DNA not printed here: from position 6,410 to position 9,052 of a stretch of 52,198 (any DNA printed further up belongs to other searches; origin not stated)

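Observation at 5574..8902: AAA+ ATPase + cytoplasmic S8 subtilase gene pair (IetAS-like) beside the integrase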

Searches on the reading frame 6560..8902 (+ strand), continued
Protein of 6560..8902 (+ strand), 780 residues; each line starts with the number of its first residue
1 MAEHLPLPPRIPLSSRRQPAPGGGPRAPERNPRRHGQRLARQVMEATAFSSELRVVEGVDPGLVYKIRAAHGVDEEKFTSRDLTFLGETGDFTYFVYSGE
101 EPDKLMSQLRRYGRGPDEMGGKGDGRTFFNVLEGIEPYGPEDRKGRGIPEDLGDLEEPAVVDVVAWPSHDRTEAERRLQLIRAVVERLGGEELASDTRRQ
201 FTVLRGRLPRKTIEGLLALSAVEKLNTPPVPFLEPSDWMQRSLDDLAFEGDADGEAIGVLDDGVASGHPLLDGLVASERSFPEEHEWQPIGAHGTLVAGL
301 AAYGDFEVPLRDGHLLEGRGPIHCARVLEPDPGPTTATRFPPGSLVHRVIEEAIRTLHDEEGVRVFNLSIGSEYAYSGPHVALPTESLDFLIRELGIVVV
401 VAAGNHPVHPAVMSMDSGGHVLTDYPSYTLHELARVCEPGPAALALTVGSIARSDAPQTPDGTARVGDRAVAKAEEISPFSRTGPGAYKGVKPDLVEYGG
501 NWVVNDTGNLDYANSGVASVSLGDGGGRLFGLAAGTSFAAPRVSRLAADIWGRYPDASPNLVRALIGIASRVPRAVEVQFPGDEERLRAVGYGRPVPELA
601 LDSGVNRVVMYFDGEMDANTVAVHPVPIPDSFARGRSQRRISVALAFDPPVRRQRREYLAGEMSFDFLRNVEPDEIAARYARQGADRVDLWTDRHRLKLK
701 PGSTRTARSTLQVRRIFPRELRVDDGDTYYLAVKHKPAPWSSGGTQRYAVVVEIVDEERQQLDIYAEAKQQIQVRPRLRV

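Call 42: search_dna_similar(query=window:6560-8899:+, collection=plasmids, mode=protein, max_rows=40, rows=spread)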
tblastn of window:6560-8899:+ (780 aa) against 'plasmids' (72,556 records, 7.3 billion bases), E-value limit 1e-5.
Records with a match: 440; places in all: 448; records where one place covers at least 80% of the query: 47.
Best place of each record, by identity: <60% 440.
By first word of the organism name: Klebsiella 186; Agrobacterium 45; Rhizobium 32; Bradyrhizobium 30; Burkholderia 25; Enterobacter 10; Enterococcus 7; Sphingobium 6; Sulfitobacter 6; Pseudomonas 5; and 56 more.
By predicted mobility (MOB-suite, as given by PLSDB): conjugative 314; non-mobilizable 96; mobilizable 30.
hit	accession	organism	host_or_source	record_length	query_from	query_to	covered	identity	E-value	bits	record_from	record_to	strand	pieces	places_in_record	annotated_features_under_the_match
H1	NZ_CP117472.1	Sphingobium sp. YC-XJ3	whole organism,Contaminated soil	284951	35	775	95%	32.3%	7e-85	303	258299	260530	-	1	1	S8 family peptidase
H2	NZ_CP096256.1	Bradyrhizobium barranii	Glycine max cv. AC Glengarry,Cell ...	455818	35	775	95%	31.3%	3e-80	289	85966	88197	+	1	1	S8 family peptidase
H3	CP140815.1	Rhizobium ruizarguesonis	Trifolium pratense,whole organism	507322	35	775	94%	31.3%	1e-69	291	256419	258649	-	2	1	S8 family peptidase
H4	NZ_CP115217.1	Pseudomonas aeruginosa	Homo sapiens,culture samples from human ...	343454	64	779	92%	26.6%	4e-50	198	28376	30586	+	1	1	S8 family peptidase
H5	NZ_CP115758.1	Paracoccus sp. SCSIO 75233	cell culture,sediment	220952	98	777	87%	23.0%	6e-8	64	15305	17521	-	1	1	S8 family serine peptidase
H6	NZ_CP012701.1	Sphingopyxis macrogoltabida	whole organism,activated sludge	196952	104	658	71%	24.8%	4e-9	68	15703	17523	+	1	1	S8 family peptidase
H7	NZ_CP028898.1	Dongshaea marina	bacteria cell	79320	129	649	67%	25.6%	1e-18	99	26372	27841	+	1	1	iteS: S8 family anti-phage peptidase IteS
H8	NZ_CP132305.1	Shinella sumterensis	Homo sapiens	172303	230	772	70%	24.0%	6e-13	81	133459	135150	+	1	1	S8 family peptidase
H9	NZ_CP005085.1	Sphingobium sp. TKS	-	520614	238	772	69%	23.6%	2e-12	79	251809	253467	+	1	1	S8 family peptidase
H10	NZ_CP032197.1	Klebsiella pneumoniae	-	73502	230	773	70%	23.2%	6e-9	67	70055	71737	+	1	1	S8 family peptidase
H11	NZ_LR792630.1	Klebsiella pneumoniae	Homo sapiens,blood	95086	230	773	70%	23.2%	6e-9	67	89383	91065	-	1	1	S8 family peptidase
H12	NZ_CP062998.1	Klebsiella pneumoniae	Homo sapiens,Gall bladder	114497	230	773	70%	23.2%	6e-9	67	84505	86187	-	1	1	S8 family peptidase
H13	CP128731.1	Klebsiella pneumoniae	Homo sapiens,urine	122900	230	773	70%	23.2%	6e-9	67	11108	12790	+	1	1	S8 family peptidase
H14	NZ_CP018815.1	Enterobacter cloacae complex sp. AR_0002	-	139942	230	773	70%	23.2%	6e-9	67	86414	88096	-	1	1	S8 family peptidase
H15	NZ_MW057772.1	Escherichia coli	-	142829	230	773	70%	23.2%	6e-9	67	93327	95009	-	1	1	S8 family peptidase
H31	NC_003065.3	Agrobacterium fabrum str. C58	-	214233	251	658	52%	25.4%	4e-8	65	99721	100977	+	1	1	S8 family peptidase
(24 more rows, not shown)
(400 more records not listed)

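Call 43: predict_structure(alignment_id=A1)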
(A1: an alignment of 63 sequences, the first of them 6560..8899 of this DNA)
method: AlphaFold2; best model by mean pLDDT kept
length: 780 residues; sequences in the alignment: 63
mean_pLDDT: 90.0   pTM: 0.84
mean pLDDT of the five models: 90.0, 88.2, 87.9, 87.1, 84.9
residues with pLDDT >= 90: 520; 70-90: 220; 50-70: 26; < 50: 14
segments of 3 or more residues with pLDDT < 50: 20-26, 775-780
pLDDT, mean of each block of 10 residues (from residue 1): 91 78 52 93 87 70 82 76 73 74 84 92 88 90 88 88 87 89 94 87 92 92 90 91 92 94 95 96 96 96 95 94 97 88 94 98 97 83 92 98 93 86 88 93 97 95 89 96 89 98 92 95 89 96 98 97 98 95 93 97 95 96 96 94 97 73 95 92 80 91 90 96 92 91 91 95 92 55
secondary structure, 60 per line:
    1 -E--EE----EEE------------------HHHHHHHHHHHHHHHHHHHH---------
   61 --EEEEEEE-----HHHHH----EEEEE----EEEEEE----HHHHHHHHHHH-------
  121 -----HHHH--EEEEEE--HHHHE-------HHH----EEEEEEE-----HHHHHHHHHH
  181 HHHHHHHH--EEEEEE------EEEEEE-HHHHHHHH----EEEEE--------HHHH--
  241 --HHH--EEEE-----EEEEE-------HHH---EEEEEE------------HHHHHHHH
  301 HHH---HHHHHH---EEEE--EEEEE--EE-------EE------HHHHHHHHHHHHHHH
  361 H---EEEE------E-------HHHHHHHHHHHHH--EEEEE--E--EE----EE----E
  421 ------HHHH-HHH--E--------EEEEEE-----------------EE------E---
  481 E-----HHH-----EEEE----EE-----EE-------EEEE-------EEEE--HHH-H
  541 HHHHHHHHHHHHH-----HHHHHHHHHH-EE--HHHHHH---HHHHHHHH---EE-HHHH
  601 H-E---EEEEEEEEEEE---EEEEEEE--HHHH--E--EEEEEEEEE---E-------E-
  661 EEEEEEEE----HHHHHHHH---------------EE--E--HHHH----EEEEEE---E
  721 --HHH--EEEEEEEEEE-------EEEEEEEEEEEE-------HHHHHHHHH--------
elements in order (helices of 4 or more, strands of 3 or more residues): E11-13 H32-51 E63-69 H75-79 E84-88 E93-98 H103-113 H126-129 E132-137 H140-143 E159-165 H171-188 E191-196 E203-208 H210-217 E222-226 H235-238 E248-251 E257-261 E275-280 H293-303 H307-312 E316-319 E322-326 H346-361 E365-368 H383-395 E398-402 H427-430 E446-451 E495-498 E519-522 E530-533 H540-553 H559-568 H574-579 H583-590 H597-601 E607-617 E621-627 H630-633 E639-647 E661-668 H673-680 H703-706 E711-716 E728-737 E745-756 H764-772

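Call 46: get_annotated_region(hit=H31, flank=3000)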
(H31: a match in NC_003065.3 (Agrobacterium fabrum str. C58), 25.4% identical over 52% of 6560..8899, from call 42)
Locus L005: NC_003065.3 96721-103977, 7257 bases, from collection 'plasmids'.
description: Agrobacterium fabrum str. C58 plasmid Ti, complete sequence
organism: Agrobacterium fabrum str. C58 (NCBI taxid 176299)
taxonomy: Bacteria; Pseudomonadota; Alphaproteobacteria; Hyphomicrobiales; Rhizobiaceae; Agrobacterium; Agrobacterium fabrum; Agrobacterium fabrum str. C58
host: -; source: -; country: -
typing (MOB-suite, as given by PLSDB): conjugative; replicon rep_cluster_490; relaxase MOBQ; mating-pair formation MPF_T
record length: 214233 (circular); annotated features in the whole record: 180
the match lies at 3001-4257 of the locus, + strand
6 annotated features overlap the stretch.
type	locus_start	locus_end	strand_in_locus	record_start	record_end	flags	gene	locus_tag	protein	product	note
CDS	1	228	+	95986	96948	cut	-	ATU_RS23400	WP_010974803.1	LysR family transcriptional regulator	-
CDS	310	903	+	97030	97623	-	-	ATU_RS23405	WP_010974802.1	DUF6088 family protein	-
CDS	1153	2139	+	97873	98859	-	-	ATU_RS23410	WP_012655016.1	ATP-binding protein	-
CDS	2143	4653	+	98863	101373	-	-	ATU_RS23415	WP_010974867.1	S8 family peptidase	-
CDS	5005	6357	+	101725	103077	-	-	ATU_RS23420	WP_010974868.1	LLM class flavin-dependent oxidoreductase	-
CDS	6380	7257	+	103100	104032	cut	-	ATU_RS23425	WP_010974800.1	aliphatic sulfonate ABC transporter substrate-binding protein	GO:0042918 - alkanesulfonate transport [Evidence IEA]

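Call 47: get_annotated_region(hit=H1, flank=4000)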
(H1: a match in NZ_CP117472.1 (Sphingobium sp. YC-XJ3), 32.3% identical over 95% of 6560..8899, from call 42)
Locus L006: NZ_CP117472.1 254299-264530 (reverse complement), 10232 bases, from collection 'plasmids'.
description: Sphingobium sp. YC-XJ3 plasmid unnamed1, complete sequence
organism: Sphingobium sp. YC-XJ3 (NCBI taxid 3024245)
taxonomy: Bacteria; Pseudomonadota; Alphaproteobacteria; Sphingomonadales; Sphingomonadaceae; Sphingobium; Sphingobium sp. YC-XJ3
host: -; source: whole organism,Contaminated soil; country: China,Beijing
typing (MOB-suite, as given by PLSDB): non-mobilizable; replicon rep_cluster_543; mating-pair formation MPF_F
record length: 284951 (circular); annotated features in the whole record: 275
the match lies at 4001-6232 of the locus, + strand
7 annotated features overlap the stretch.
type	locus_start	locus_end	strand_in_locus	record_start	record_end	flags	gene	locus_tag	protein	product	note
CDS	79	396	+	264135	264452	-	-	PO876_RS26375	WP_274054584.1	hypothetical protein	-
CDS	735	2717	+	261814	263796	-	rlxS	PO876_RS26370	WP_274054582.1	relaxase/mobilization nuclease RlxS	-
CDS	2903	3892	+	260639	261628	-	-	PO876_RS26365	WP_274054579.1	ATP-binding protein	-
CDS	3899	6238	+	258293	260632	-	-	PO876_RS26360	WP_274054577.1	S8 family peptidase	-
CDS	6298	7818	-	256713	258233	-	-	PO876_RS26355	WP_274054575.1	hypothetical protein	-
CDS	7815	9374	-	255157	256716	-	-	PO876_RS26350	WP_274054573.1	toll/interleukin-1 receptor domain-containing protein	GO:0007165 - signal transduction [Evidence IEA]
CDS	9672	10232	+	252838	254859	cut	-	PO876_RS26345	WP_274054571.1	conjugal transfer protein TraG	-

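Call 48: get_annotated_region(hit=H7, flank=3000)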
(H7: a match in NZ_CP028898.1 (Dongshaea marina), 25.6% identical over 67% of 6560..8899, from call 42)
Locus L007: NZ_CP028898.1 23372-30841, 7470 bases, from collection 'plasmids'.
description: Dongshaea marina strain DM2 plasmid unnamed, complete sequence
organism: Dongshaea marina (NCBI taxid 2047966)
taxonomy: Bacteria; Pseudomonadota; Gammaproteobacteria; Aeromonadales; Aeromonadaceae; Dongshaea; Dongshaea marina
host: -; source: bacteria cell; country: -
typing (MOB-suite, as given by PLSDB): mobilizable; relaxase MOBP
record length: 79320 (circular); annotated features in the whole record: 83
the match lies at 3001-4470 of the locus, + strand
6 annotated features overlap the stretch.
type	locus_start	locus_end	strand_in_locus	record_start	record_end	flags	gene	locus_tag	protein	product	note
CDS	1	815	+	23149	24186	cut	-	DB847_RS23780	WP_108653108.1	type IV secretion system protein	-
CDS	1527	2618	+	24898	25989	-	-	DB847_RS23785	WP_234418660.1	ATP-binding protein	-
CDS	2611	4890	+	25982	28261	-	iteS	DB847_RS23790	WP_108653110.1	S8 family anti-phage peptidase IteS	GO:0051607 - defense response to virus [Evidence IEA]; GO:0006508 - proteolysis [Evidence IEA]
CDS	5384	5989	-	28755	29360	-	-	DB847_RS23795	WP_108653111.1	hypothetical protein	-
CDS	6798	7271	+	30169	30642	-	tsaA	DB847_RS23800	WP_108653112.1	tRNA (N6-threonylcarbamoyladenosine(37)-N6)-methyltransferase TrmO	GO:0006400 - tRNA modification [Evidence IEA]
CDS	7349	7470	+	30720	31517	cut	-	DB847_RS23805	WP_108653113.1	sulfite exporter TauE/SafE family protein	GO:0006810 - transport [Evidence IEA]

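Call 52: fold_search(model_id=the predicted structure, library=pdb)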
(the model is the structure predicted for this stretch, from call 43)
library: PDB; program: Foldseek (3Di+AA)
matches with E <= 10: 1416; with E <= 0.001: 267
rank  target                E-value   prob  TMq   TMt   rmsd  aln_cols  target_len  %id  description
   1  3afg_A                2.0e-23  1.00  0.36  0.53  20.5       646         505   16  Crystal structure of ProN-Tk-SP from Thermococcus kodakaraensis (released 2010-08-04)
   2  3afg_B                2.3e-23  1.00  0.36  0.52  20.1       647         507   17  Crystal structure of ProN-Tk-SP from Thermococcus kodakaraensis (released 2010-08-04)
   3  9ues_B                2.0e-19  1.00  0.35  0.63   7.8       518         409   18  Crystal structure of an inactive TKSP mutant in complex with the TKS propeptide (released 2026-02-18)
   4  1wmd                  2.7e-19  1.00  0.40  0.68   6.7       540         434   16  Crystal Structure of alkaline serine protease KP-43 from Bacillus sp. KSM-KP43 (1.30 angstrom, 100 K) (released 2004-09-14)
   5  5fax_A                5.8e-19  1.00  0.39  0.66   7.1       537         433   15  Structure of subtilase SubHal from Bacillus halmapalus (released 2016-05-18)
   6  8jmw_A                1.8e-15  1.00  0.30  0.44  11.2       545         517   18  Fibril form of serine peptidase Vpr (released 2023-12-06)
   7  9csd_A                2.4e-14  1.00  0.29  0.30  13.0       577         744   14  The Ectodomains of SPRING and S1P with the inhibitor PF-429242 (released 2025-04-23)
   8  1r6v                  3.2e-14  1.00  0.26  0.30  25.3       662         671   17  Crystal structure of fervidolysin from Fervidobacterium pennivorans, a keratinolytic enzyme related to subtilisin (released 2004-10-19)
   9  5vlp_A                3.4e-14  1.00  0.29  0.37  21.9       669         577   12  PCSK9 complex with LDLR antagonist peptide and Fab7G7 (released 2017-08-16)
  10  6u3i_A                7.2e-14  1.00  0.27  0.36  22.0       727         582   13  Design of organo-peptides as bipartite PCSK9 antagonists (released 2020-02-05)
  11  6u2f_A                2.4e-13  1.00  0.28  0.37  21.9       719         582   12  PCSK9-Fab 7G7 complex bound to cis-1-amino-4-phenylcyclohexaneacyl-WNLK(hR)IGLLR - NH2 (released 2020-02-05)
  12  1sbi                  7.8e-13  1.00  0.26  0.69   7.0       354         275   22  SUBTILISIN BPN' 8397 (E.C. 3.4.21.14) MUTANT (M50F, N76D, G169A, Q206C, N218S) (released 1995-12-07)
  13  3whi_A                7.8e-13  1.00  0.28  0.57  20.1       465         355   19  Crystal structure of unautoprocessed form of IS1-inserted Pro-subtilisin E (released 2013-12-25)
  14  1ak9                  8.7e-13  1.00  0.27  0.72   6.3       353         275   22  SUBTILISIN MUTANT 8321 (released 1997-11-12)
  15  1sua_A                9.8e-13  1.00  0.28  0.77   4.4       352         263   21  SUBTILISIN BPN' (released 1998-01-14)
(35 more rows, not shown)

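Call 68: find_related_loci(query=A1, collection=genome_contigs, flank=8000)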
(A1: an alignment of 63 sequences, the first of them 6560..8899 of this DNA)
Query A1 (780 aa) in genome_contigs; peptide patterns used: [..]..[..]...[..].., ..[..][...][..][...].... (x = any residue, [..] = any of these).
599 stretches matched a pattern (row limit reached: there are more); 560 encode a relative of the query (tblastn E <= 1e-3); the best 80 are kept; 80 distinct loci.
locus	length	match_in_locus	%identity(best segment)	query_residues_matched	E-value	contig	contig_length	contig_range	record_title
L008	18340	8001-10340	98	1-780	0e+0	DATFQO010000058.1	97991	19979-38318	MAG TPA_asm: Solirubrobacterales bacterium isolate SMAG_U9331 k141_1628516, whole genome shotgun sequence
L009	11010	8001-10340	90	1-780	0e+0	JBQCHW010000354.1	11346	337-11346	MAG: Solirubrobacterales bacterium isolate bin742 k141_353094, whole genome shotgun sequence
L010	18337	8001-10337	63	1-780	0e+0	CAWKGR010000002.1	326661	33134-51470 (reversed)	MAG: uncultured Solirubrobacterales bacterium isolate MFD04463.bin.1.106 genome assembly, contig: contig_59121, whole ge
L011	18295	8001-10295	49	1-770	0e+0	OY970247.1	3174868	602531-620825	MAG: uncultured Solirubrobacterales bacterium isolate MFD10113.bin.c.4 genome assembly, chromosome: 1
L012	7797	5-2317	49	28-780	0e+0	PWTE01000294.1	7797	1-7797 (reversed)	MAG: Nitriliruptoraceae bacterium isolate CSSed11_175R1 CS-Sed11-C17852, whole genome shotgun sequence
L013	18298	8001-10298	48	1-770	0e+0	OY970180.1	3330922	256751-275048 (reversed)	MAG: uncultured Actinomycetota bacterium isolate MFD09222.bin.c.2 genome assembly, chromosome: 1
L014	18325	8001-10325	49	1-779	0e+0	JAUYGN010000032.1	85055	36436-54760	MAG: Solirubrobacteraceae bacterium isolate C24_concoct.bin.52 C24_k141_1024424, whole genome shotgun sequence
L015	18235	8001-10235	48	24-770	0e+0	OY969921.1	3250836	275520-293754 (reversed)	MAG: uncultured Solirubrobacterales bacterium isolate MFD05841.bin.c.1 genome assembly, chromosome: 1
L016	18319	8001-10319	47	1-780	0e+0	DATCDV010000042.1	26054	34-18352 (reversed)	MAG TPA_asm: Solirubrobacteraceae bacterium isolate SMAG_U7735 k141_504192, whole genome shotgun sequence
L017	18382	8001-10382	48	3-780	0e+0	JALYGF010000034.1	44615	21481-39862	MAG: Actinomycetota bacterium isolate GDC bin4 SD1469-71_k127_646561, whole genome shotgun sequence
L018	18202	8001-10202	47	35-770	0e+0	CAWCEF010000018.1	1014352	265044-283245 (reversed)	MAG: uncultured Solirubrobacterales bacterium isolate MFD04463.bin.1.43 genome assembly, contig: contig_9174, whole geno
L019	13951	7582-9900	47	1-779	0e+0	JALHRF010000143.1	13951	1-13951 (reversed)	MAG: Bauldia sp. isolate maxbin.096_sub c_000000016757, whole genome shotgun sequence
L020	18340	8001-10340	45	1-777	1e-179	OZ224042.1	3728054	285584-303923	MAG: Acidimicrobiales bacterium isolate 5fd421f4-4967-4565-8d05-0d282dd64fa1 genome assembly, chromosome: 1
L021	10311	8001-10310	45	1-766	1e-179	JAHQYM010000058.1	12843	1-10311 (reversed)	MAG: Acidimicrobiia bacterium isolate 10 NODE_5922_length_12843_cov_16.0757_ID_11843, whole genome shotgun sequence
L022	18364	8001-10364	47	1-780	3e-178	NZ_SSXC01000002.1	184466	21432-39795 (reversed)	Blastococcus sp. MG754426 scaffold_1, whole genome shotgun sequence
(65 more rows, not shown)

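Call 73: search_protein_families(library=pfam, proteins=[L009:5156-6286:+, L009:4145-6067:-, L009:4534-5145:+, L009:6544-6828:+, L009:6505-6834:-], max_evalue=0.001)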
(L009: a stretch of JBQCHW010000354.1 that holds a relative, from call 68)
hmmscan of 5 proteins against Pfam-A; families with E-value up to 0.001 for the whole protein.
L009:5156-6286:+ (376 aa): 1 family
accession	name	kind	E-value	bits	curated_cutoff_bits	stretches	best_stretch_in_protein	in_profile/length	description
PF00144.29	Beta-lactamase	-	2.4e-58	198.3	27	1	38-364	3-323/329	Beta-lactamase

L009:4145-6067:- (640 aa): 1 family
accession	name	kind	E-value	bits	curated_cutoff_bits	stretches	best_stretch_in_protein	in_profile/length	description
PF14026.12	SCO4226-like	-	2.3e-14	53.7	28.5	1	551-625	5-76/76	Nickel responsive protein SCO4226-like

L009:4534-5145:+ (203 aa): 1 family
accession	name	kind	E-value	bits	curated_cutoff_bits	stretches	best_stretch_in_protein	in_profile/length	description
PF01872.23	RibD_C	-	1.2e-18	68.1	24.1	1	20-194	3-196/197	RibD C-terminal domain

L009:6544-6828:+ (94 aa): 1 family
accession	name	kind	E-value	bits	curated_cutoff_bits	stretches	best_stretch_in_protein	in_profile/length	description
PF15919.11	HicB_lk_antitox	-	3.2e-10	40.7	27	1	31-82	5-56/123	HicB_like antitoxin of bacterial toxin-antitoxin system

L009:6505-6834:- (109 aa): 0 families
